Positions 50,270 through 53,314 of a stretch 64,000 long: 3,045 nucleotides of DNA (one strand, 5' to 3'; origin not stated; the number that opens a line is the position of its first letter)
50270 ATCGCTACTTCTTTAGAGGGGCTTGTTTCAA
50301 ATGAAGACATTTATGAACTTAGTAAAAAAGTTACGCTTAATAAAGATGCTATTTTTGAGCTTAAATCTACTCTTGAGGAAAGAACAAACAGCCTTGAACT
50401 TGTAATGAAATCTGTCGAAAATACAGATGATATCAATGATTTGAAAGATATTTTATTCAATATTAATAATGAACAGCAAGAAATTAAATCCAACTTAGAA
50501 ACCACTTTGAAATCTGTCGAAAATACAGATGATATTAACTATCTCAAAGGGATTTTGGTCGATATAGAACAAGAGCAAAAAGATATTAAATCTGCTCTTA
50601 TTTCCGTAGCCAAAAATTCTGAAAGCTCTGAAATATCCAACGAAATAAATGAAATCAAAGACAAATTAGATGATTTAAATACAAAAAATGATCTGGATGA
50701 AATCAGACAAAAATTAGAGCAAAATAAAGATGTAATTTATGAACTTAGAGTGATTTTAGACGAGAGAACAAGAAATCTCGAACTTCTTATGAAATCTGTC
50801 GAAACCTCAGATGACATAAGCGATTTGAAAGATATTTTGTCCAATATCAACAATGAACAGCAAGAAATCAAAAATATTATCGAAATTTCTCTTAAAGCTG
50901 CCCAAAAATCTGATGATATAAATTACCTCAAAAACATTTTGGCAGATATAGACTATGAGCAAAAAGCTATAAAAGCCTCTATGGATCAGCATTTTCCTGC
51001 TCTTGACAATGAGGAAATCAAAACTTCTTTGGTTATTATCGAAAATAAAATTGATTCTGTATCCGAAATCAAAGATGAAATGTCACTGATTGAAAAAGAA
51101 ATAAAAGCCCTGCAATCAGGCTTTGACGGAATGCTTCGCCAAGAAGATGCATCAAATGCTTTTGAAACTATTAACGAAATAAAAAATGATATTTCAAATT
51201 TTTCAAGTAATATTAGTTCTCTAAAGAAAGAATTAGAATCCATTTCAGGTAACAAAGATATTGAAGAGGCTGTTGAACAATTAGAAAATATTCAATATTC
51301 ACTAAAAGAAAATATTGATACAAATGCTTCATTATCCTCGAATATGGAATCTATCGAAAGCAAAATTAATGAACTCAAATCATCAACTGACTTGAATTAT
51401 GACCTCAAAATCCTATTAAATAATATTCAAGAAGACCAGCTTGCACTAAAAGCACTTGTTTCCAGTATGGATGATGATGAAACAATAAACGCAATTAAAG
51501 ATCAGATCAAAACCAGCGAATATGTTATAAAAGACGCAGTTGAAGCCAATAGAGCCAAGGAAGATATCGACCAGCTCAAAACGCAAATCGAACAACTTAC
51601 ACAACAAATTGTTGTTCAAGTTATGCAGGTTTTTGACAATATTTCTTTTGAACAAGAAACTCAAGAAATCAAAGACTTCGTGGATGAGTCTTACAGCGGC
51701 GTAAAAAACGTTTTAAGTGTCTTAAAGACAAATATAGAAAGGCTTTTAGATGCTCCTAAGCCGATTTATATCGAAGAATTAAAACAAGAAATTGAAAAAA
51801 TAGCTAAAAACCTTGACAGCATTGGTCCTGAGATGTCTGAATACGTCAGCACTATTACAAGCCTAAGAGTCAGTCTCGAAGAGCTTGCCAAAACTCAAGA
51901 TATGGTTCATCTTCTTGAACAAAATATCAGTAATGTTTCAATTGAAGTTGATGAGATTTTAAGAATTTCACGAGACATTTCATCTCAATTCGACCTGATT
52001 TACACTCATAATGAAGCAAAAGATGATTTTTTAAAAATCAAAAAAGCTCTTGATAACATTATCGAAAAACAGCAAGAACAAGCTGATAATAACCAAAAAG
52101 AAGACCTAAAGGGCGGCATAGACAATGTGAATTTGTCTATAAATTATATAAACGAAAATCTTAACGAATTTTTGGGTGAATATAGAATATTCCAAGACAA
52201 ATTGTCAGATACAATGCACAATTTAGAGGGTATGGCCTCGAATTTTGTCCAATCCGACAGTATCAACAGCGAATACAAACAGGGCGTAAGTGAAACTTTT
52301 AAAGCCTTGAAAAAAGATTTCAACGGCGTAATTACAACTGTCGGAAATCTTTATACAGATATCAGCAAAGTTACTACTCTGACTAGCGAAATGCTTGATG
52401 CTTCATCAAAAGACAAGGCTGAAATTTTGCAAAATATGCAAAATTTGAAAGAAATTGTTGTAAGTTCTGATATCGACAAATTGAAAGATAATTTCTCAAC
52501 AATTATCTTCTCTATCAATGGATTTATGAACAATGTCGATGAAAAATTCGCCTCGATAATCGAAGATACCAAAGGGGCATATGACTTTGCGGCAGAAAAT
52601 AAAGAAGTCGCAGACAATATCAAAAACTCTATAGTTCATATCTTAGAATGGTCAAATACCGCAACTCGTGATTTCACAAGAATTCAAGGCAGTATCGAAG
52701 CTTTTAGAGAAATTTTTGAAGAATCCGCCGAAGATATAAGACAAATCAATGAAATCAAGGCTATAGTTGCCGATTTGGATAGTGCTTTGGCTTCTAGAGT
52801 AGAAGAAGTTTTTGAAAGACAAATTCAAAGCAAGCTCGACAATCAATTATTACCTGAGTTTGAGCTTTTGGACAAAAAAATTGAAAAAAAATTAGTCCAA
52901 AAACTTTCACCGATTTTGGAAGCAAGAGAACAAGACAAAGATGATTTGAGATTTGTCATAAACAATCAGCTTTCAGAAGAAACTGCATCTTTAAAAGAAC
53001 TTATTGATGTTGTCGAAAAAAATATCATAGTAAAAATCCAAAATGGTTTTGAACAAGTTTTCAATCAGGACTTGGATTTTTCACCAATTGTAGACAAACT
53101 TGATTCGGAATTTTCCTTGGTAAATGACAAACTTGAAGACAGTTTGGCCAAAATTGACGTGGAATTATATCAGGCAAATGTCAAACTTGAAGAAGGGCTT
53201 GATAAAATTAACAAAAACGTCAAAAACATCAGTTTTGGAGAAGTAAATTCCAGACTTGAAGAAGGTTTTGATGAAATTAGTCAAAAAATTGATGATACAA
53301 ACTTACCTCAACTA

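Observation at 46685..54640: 2651-aa acidic coiled-coil protein with no enzymatic, membrane or secretion signature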

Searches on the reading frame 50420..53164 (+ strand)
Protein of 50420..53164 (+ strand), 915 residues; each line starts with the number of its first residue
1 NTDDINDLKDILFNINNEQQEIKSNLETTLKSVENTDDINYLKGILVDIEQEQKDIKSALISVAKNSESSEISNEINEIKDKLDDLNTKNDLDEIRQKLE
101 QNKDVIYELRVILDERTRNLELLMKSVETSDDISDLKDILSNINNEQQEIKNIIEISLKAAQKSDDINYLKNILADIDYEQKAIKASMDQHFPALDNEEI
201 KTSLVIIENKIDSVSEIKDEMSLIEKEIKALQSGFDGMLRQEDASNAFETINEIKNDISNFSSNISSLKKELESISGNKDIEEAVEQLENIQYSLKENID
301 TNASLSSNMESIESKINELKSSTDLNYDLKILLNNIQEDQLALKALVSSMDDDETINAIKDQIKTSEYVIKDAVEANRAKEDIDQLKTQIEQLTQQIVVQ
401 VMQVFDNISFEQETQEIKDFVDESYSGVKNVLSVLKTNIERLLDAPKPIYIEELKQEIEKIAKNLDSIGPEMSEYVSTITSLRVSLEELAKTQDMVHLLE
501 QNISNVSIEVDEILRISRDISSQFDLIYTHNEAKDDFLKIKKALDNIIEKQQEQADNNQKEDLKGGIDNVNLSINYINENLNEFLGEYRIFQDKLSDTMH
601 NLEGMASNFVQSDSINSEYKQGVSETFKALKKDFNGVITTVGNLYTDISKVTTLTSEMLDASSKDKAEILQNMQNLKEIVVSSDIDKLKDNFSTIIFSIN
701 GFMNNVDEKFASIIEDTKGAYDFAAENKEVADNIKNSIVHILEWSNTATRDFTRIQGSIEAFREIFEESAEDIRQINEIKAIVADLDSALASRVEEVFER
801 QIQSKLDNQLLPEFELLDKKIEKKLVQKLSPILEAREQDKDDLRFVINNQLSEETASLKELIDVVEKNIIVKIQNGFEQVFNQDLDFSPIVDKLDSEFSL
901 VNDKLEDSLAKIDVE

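Call 48: predict_structure(alignment_id=A2)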
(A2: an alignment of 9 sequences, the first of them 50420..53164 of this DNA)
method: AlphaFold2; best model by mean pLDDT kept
length: 915 residues; sequences in the alignment: 9
mean_pLDDT: 53.2   pTM: 0.24
mean pLDDT of the five models: 53.2, 52.2, 48.8, 46.8, 44.4
residues with pLDDT >= 90: 0; 70-90: 15; 50-70: 579; < 50: 321
segments of 3 or more residues with pLDDT < 50: 1-4, 62-73, 83-92, 94-109, 116-137, 139-144, 191-199, 231-250, 271-280, 349-352, 378-380, 393-418, 420-451, 468-471, 524-529, 554-563, 598-616, 709-731, 733-735, 847-859, 881-885, 910-915
pLDDT, mean of each block of 10 residues (from residue 1): 49 58 60 50 57 56 43 50 47 45 45 49 37 42 49 57 52 60 53 45 57 58 61 40 43 55 56 46 59 54 53 60 53 61 53 54 57 50 50 46 34 42 46 44 34 55 53 52 56 55 57 58 50 63 64 47 50 53 52 51 40 45 59 63 65 61 53 67 61 56 51 41 45 50 51 52 53 62 65 63 64 68 63 58 51 45 61 54 52 71 65 40
secondary structure, 60 per line:
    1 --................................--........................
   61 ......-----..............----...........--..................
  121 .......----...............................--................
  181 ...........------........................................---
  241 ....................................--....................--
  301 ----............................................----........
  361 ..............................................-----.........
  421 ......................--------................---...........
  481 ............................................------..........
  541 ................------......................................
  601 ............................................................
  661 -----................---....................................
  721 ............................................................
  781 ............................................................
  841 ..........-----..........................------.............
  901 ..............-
elements in order (helices of 4 or more, strands of 3 or more residues): H3-34 H37-66 H72-85 H90-100 H103-127 H132-162 H165-191 H198-237 H241-276 H279-298 H305-348 H353-406 H412-442 H451-466 H470-524 H531-556 H563-660 H666-681 H685-850 H856-881 H888-914

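Call 54: find_related_loci(query=A2, collection=genome_contigs, flank=10000)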
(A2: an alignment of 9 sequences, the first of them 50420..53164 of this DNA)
Query A2 (915 aa) in genome_contigs; peptide patterns used: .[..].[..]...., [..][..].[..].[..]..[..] (x = any residue, [..] = any of these).
196 stretches matched a pattern; 2 encode a relative of the query (tblastn E <= 1e-3); 2 distinct loci.
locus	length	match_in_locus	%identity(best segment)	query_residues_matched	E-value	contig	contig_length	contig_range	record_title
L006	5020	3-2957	58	1-915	0e+0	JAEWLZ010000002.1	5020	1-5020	MAG: Cyanobacteria bacterium OH_PDB_112 k127_104551, whole genome shotgun sequence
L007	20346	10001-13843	53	2-915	0e+0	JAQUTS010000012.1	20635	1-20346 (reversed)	MAG: Candidatus Gastranaerophilales bacterium isolate STD2_125 NODE_9441_length_20635_cov_3.189438_Sandtown_D2, whole ge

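Call 64: search_solved_structures(query=A2, max_evalue=1)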
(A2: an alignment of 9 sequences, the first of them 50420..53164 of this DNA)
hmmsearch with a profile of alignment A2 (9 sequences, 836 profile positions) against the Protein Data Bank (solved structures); distinct sequences matched with E-value up to 1: 18.
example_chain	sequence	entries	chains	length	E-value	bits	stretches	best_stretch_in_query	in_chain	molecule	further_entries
8qae_A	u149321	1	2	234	0.0035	19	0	384-442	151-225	sc-apCC-6-SLLA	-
6v85_F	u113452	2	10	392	0.0075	17.9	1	192-319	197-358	Phosphoprotein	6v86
8pr5_A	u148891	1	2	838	0.011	17.4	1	626-724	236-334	Dynactin subunit 1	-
6vag_A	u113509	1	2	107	0.015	16.9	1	191-269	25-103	Phosphoprotein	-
5yl9_A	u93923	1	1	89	0.016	16.8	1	498-570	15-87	Spike glycoprotein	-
6znl_Z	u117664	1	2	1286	0.017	16.7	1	626-724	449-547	Dynactin subunit 1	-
9b7j_S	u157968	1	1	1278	0.017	16.7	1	626-724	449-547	Dynactin subunit 1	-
9b7j_s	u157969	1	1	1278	0.017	16.7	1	626-724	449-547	Dynactin subunit 1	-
30dr_S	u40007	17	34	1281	0.017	16.7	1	626-724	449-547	Dynactin subunit 1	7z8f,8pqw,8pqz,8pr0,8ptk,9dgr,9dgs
5zuv_A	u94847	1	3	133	0.026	16.1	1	499-573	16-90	Spike glycoprotein,Spike glycoprotein,inhibitor EK1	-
1ez3_A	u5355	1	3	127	0.054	15.1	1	159-237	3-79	SYNTAXIN-1A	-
6nyi_A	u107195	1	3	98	0.12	13.9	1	26-115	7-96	Design construct XXA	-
6jlc_A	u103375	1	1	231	0.24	12.9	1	90-220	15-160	CAMP factor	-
6nz1_A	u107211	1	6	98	0.25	12.9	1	26-115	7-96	Design construct XXA_GVDQ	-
8a3k_UNK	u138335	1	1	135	0.35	12.4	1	95-317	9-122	sc-apCC-4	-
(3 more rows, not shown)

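Call 69: fold_search(model_id=the predicted structure, library=pdb)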
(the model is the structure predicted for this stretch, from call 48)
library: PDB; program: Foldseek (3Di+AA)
matches with E <= 10: 167; with E <= 0.001: 0
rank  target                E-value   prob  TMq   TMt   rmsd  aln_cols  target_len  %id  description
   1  7n6g_3R               2.3e-01  0.25  0.12  0.21  43.4       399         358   10  C1 of central pair (released 2022-05-18)
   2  6ixf_A                6.0e-01  0.54  0.11  0.36  20.7       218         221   13  Crystal structure of SeMet apo SH3BP5 (P41) (released 2019-03-20)
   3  6ixv_C                6.0e-01  0.54  0.10  0.35  23.2       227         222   11  Crystal structure of SH3BP5-Rab11a (released 2019-03-20)
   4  6h2f_A                7.1e-01  0.18  0.12  0.26  21.1       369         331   13  Structure of the pre-pore AhlB of the tripartite alpha-pore forming toxin, AHL, from Aeromonas hydrophila. (released 2019-07-10)
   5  4p1w_C                7.5e-01  0.09  0.09  0.16  32.7       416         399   18  Crystal structure of Atg13(17BR)-Atg17-Atg29-Atg31 complex (released 2014-05-07)
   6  7n6g_3O               8.3e-01  0.13  0.11  0.21  46.3       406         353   12  C1 of central pair (released 2022-05-18)
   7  5m4y_C                9.8e-01  0.28  0.07  0.30  41.1       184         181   13  Crystal structure of the Sec3/Sso2 complex at 2.20 angstrom resolution (released 2017-02-08)
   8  6ixg_B                1.0e+00  0.51  0.11  0.37  23.4       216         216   12  Crystal structure of native apo SH3BP5 (P41) (released 2019-03-20)
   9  4p1w_F                1.0e+00  0.09  0.09  0.18  33.2       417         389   15  Crystal structure of Atg13(17BR)-Atg17-Atg29-Atg31 complex (released 2014-05-07)
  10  5m4y_A                1.1e+00  0.25  0.07  0.30  41.8       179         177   12  Crystal structure of the Sec3/Sso2 complex at 2.20 angstrom resolution (released 2017-02-08)
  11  2efl                  1.1e+00  0.14  0.09  0.24  24.9       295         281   11  Crystal structure of the EFC domain of formin-binding protein 17 (released 2007-05-29)
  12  9fed                  1.2e+00  0.18  0.07  0.25  41.3       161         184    9  Single-chain chimeric protein mimicking the interaction between HR1 and HR2 in HIV gp41 (released 2025-05-28)
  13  7n6g_3P               1.2e+00  0.12  0.11  0.21  42.5       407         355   10  C1 of central pair (released 2022-05-18)
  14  6ixv_A                1.4e+00  0.33  0.11  0.36  24.5       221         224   13  Crystal structure of SH3BP5-Rab11a (released 2019-03-20)
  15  9qwr_A                1.4e+00  0.18  0.07  0.31  54.2       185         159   14  MIC60 helical bundle dimer (released 2026-02-25)
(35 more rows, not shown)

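Call 83: find_related_loci(query=A2, collection=metagenome_contigs, flank=6000)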
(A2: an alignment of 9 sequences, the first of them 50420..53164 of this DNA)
Query A2 (915 aa) in metagenome_contigs; peptide patterns used: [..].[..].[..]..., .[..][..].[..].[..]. (x = any residue, [..] = any of these).
600 stretches matched a pattern, but none encodes a relative of the query by tblastn (E <= 1e-3).

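Call 87: find_related_loci(query=A2, collection=viral_contigs, flank=5000)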
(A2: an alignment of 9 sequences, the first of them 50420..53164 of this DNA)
Query A2 (915 aa) in viral_contigs; peptide patterns used: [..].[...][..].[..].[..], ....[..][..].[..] (x = any residue, [..] = any of these).
85 stretches matched a pattern, but none encodes a relative of the query by tblastn (E <= 1e-3).

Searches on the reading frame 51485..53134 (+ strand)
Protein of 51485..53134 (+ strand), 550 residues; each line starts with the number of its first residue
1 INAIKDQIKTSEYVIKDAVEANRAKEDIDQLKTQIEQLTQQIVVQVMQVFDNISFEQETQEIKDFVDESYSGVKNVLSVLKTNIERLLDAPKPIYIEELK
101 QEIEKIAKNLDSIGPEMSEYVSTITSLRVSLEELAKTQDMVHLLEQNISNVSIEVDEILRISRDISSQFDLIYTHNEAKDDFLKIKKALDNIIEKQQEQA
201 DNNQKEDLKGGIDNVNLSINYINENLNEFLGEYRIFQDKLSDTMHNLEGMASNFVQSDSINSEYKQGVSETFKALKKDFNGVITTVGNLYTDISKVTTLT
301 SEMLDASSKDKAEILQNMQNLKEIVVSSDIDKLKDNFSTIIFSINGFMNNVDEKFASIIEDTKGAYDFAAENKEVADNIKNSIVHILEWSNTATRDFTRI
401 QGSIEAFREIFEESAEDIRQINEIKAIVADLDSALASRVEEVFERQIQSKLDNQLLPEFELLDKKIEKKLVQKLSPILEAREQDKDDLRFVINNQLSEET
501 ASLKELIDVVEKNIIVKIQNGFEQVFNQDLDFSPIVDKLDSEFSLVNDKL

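Call 76: find_homologous_proteins(query=window:51485-53134:+, max_evalue=0.001)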
Query window:51485-53134:+: 8000 candidates shared short words with the query, none scored E <= 0.001.
